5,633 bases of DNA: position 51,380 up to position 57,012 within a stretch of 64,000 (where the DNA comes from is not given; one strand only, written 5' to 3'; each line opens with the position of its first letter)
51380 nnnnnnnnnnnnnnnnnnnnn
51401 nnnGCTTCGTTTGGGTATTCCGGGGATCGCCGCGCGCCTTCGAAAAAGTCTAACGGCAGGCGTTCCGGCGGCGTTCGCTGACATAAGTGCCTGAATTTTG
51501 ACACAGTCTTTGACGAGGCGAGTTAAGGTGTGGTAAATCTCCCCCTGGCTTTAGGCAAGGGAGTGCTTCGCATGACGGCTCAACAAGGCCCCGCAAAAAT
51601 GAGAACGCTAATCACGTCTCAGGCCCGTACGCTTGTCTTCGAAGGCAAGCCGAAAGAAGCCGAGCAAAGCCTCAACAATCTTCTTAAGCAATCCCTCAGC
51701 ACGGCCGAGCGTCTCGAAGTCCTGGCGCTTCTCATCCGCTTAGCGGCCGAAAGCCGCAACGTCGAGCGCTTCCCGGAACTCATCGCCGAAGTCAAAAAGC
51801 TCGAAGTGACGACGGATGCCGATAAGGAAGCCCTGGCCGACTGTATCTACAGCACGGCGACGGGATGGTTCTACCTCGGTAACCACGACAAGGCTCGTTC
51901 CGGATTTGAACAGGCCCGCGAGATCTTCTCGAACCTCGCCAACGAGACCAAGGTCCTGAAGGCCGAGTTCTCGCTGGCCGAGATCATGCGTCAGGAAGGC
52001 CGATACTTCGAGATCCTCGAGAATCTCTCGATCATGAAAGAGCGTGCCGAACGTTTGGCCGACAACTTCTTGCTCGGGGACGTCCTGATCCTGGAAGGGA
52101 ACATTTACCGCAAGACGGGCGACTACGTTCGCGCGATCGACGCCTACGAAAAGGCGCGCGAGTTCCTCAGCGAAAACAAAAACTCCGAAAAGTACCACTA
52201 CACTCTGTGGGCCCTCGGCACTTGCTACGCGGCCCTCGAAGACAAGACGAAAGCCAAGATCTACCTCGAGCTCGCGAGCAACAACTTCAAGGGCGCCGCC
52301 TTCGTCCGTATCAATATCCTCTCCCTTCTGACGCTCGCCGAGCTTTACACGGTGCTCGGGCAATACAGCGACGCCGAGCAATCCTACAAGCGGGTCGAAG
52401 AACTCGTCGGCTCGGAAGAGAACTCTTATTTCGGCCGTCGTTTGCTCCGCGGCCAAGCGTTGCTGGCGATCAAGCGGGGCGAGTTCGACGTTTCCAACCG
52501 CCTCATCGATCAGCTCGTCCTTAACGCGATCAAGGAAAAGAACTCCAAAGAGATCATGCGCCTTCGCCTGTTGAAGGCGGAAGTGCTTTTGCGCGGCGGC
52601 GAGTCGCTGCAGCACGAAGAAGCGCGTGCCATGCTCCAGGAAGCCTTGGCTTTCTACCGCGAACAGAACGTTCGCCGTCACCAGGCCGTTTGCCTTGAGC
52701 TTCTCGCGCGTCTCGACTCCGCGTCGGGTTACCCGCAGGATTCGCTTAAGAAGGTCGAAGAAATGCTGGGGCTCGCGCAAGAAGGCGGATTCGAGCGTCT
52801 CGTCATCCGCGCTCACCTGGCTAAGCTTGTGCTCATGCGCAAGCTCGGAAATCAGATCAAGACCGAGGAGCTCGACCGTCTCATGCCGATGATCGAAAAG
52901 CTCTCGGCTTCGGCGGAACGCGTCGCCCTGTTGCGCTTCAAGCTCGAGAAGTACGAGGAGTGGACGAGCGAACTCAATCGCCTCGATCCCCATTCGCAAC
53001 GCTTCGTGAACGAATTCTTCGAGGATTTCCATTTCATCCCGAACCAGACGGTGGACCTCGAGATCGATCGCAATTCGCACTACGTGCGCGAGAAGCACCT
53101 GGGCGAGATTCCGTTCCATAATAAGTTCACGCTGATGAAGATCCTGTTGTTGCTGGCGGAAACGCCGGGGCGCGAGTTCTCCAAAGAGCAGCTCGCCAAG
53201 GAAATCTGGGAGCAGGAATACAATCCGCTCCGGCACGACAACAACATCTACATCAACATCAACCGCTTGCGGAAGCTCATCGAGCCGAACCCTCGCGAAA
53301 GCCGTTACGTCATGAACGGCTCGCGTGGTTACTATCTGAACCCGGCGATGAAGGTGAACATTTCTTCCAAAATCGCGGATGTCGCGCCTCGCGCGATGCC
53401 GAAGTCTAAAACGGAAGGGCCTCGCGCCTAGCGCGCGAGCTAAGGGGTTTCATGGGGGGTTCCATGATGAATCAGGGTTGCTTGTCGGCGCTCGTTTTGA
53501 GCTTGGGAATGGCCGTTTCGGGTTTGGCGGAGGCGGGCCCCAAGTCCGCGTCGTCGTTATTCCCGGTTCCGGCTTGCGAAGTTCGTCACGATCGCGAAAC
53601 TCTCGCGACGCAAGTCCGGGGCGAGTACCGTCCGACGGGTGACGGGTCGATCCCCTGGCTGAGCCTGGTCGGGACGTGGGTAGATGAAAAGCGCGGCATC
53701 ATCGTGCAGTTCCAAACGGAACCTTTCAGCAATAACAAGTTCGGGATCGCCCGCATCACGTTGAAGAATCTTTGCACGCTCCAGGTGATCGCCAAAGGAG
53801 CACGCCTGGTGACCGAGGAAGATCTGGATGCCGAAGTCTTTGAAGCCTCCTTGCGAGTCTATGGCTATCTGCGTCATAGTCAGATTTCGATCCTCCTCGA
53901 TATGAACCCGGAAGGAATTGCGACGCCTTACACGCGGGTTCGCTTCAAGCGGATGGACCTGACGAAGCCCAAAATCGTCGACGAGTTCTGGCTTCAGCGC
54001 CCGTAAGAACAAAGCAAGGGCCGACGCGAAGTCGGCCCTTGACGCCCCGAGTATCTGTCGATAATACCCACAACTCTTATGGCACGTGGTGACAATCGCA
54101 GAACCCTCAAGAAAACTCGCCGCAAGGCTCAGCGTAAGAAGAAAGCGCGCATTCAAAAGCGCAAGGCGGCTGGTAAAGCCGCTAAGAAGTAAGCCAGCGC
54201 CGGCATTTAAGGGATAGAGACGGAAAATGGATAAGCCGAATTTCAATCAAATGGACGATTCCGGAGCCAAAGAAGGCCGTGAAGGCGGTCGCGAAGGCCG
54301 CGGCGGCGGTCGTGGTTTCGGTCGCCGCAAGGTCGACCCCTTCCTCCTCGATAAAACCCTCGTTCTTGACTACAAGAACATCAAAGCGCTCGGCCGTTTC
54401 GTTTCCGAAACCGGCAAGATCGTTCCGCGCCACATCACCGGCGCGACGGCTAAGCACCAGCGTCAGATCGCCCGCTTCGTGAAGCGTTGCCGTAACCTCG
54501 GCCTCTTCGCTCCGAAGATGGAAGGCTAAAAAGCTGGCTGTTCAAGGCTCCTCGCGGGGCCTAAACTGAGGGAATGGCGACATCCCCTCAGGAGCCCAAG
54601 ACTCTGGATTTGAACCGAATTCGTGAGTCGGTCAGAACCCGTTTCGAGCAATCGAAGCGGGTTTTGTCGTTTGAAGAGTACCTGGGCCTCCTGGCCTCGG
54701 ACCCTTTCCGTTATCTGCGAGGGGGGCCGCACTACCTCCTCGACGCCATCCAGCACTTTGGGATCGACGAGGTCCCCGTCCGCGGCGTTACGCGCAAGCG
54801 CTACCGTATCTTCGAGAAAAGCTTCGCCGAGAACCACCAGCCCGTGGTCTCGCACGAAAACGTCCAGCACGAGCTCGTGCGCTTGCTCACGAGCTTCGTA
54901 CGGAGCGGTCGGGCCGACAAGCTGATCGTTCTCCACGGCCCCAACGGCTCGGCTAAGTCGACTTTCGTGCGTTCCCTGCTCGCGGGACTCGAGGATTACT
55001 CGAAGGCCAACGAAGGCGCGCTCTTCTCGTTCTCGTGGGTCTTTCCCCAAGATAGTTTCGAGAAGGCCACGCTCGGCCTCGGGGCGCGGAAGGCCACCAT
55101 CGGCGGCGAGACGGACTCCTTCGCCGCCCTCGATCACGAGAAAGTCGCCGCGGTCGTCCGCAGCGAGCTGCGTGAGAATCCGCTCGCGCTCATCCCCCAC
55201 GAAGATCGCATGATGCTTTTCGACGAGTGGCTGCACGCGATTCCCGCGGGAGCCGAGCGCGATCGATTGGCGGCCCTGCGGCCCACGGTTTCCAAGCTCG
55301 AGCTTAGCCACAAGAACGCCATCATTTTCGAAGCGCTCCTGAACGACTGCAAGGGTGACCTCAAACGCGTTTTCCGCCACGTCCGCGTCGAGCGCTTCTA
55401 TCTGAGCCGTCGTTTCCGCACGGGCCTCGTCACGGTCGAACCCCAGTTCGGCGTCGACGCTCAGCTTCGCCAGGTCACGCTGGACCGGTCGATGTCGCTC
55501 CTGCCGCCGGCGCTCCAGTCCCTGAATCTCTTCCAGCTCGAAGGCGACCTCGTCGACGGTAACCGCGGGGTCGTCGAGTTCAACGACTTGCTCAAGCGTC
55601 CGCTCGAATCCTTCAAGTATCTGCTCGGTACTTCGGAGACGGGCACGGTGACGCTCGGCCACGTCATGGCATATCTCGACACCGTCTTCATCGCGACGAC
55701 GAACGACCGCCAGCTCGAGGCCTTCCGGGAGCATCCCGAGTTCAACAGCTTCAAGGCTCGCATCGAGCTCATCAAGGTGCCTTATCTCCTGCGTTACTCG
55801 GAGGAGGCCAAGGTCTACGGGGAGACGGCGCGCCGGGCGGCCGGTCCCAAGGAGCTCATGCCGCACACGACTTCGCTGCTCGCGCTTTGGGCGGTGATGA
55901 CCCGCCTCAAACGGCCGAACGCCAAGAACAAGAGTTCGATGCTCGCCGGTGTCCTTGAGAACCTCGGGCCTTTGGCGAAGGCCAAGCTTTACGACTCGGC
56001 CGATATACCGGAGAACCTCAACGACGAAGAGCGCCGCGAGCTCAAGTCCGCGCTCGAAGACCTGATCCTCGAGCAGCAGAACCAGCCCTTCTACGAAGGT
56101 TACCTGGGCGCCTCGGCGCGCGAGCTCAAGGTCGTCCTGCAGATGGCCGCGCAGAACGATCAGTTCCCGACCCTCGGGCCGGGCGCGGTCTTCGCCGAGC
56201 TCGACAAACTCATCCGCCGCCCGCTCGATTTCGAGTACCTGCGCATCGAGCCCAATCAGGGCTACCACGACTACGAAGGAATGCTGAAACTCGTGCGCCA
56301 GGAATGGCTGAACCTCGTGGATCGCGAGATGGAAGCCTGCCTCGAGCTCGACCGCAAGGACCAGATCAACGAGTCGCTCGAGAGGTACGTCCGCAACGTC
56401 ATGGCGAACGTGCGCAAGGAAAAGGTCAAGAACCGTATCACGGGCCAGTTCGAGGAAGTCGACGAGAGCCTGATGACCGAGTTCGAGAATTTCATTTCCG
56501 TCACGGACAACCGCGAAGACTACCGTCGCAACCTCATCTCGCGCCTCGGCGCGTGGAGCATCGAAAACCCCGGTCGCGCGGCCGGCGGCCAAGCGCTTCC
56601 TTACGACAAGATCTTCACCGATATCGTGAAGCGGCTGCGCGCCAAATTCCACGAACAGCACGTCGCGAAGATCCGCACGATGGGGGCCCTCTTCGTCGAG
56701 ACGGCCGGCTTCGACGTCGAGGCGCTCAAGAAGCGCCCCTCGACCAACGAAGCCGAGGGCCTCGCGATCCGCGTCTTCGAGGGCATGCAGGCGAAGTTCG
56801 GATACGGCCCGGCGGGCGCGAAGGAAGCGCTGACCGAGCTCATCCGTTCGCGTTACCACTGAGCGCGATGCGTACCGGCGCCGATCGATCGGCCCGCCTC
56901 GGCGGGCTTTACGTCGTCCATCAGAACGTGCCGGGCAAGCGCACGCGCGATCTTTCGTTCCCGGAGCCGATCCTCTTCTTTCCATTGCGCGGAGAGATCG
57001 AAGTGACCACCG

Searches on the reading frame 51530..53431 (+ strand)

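Call 18: search_protein_families(library=pfam, proteins=[window:51530-53431:+], max_evalue=0.001)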
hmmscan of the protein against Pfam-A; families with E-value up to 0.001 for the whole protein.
window:51530-53431:+ (633 aa): 15 families
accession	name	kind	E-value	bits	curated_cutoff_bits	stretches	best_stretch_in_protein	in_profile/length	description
PF13424.12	TPR_12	-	1.8e-18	66.9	30.1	2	190-253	10-75/77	Tetratricopeptide repeat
PF07719.23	TPR_2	-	3.4e-13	49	27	1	185-211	3-29/34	Tetratricopeptide repeat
PF00486.34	Trans_reg_C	-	1.6e-11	44.6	26.2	1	536-596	11-69/77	Transcriptional regulatory protein, C terminal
PF00515.34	TPR_1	-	2.3e-10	40.3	27.8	1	188-211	6-29/34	Tetratricopeptide repeat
PF17874.7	TPR_MalT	-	1.9e-09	37.7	45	1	183-386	1-201/336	MalT-like TPR region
PF13174.12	TPR_6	-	2.2e-08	34.7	26.3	0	225-248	2-25/33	Tetratricopeptide repeat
PF13181.12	TPR_8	-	1.2e-07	31.8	25.7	0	185-209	3-27/34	Tetratricopeptide repeat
PF25063.1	ARM_TT21_C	-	2.7e-06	27.9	35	0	44-219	2-165/209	Tetratricopeptide repeat protein 21 C-terminal ARM domain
PF13428.12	TPR_14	-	3.7e-06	27.5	23.5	0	188-211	6-29/44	Tetratricopeptide repeat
PF13432.12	TPR_16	-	6.3e-06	27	32.7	0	309-375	3-60/65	Tetratricopeptide repeat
PF25062.1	ARM_TT21_N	-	8.3e-06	26.1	40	1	28-153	30-150/222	Tetratricopeptide repeat protein 21 N-terminal ARM repeat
PF14559.12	TPR_19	-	3.2e-05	24.6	25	0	266-289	28-51/68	Tetratricopeptide repeat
PF13374.12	TPR_10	-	0.00012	22.4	27.5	0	361-378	17-34/42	Tetratricopeptide repeat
PF13176.12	TPR_7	-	0.00034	20.9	27.9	0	190-208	6-24/36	Tetratricopeptide repeat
PF14938.12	SNAP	-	0.00066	19.7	25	0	191-317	43-169/282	Soluble NSF attachment protein, SNAP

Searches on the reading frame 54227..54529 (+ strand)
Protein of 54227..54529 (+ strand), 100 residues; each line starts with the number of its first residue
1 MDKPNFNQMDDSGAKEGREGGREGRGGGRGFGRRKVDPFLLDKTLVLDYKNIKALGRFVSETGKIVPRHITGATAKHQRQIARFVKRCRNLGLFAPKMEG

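Call 18: search_protein_families(library=pfam, proteins=[window:54227-54529:+], max_evalue=0.001)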
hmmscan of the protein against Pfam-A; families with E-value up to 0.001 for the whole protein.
window:54227-54529:+ (100 aa): 1 family
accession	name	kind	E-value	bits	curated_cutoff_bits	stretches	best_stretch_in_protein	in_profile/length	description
PF01084.26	Ribosomal_S18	-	6.5e-22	77.8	21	1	45-93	3-51/52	Ribosomal protein S18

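Call 68: search_protein_families(library=ncbifam, proteins=[window:54227-54529:+], max_evalue=0.001)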
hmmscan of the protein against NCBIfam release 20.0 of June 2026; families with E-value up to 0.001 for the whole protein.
window:54227-54529:+ (100 aa): 1 family
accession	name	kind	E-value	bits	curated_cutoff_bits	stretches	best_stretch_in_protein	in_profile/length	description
TIGR00165.1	S18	equivalog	6.6e-19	67.9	38.75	1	32-93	3-64/70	30S ribosomal protein S18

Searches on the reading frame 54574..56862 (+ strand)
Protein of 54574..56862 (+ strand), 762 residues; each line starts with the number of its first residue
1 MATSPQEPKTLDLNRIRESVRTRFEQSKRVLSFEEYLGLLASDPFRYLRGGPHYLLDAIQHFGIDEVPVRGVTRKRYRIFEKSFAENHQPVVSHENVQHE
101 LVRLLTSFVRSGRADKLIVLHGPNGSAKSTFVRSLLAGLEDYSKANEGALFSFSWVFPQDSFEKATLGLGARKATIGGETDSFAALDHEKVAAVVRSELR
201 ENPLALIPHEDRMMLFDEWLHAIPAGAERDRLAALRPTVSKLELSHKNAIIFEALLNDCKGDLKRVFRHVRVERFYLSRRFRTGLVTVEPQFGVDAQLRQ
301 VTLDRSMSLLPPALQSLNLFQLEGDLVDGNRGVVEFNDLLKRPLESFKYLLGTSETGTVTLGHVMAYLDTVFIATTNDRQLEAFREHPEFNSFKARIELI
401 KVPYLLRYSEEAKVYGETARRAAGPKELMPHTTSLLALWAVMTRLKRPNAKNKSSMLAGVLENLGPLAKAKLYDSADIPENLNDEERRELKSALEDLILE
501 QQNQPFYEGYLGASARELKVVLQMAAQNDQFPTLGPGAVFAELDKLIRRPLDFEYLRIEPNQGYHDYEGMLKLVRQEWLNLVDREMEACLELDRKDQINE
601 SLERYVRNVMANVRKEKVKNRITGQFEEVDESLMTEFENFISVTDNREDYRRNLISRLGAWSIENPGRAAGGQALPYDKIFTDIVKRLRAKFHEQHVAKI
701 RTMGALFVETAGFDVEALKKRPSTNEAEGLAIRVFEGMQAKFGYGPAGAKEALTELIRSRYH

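Call 18: search_protein_families(library=pfam, proteins=[window:54574-56862:+], max_evalue=0.001)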
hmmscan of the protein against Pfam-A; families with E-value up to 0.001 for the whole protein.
window:54574-56862:+ (762 aa): 2 families
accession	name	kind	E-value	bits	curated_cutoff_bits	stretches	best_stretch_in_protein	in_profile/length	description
PF06798.17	PrkA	-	8e-36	124.5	25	1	468-753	2-253/255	PrkA serine protein kinase C-terminal domain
PF08298.17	AAA_PrkA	-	6e-25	88.5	25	1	186-449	109-355/358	PrkA AAA domain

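Call 68: search_protein_families(library=ncbifam, proteins=[window:54574-56862:+], max_evalue=0.001)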
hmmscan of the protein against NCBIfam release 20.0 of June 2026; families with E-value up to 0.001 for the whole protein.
window:54574-56862:+ (762 aa): 1 family
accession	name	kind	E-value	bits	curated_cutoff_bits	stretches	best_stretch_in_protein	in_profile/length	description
NF011999.0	PRK15455.1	equivalog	2.2e-16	59.6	576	1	319-668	244-570/644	PrkA family serine protein kinase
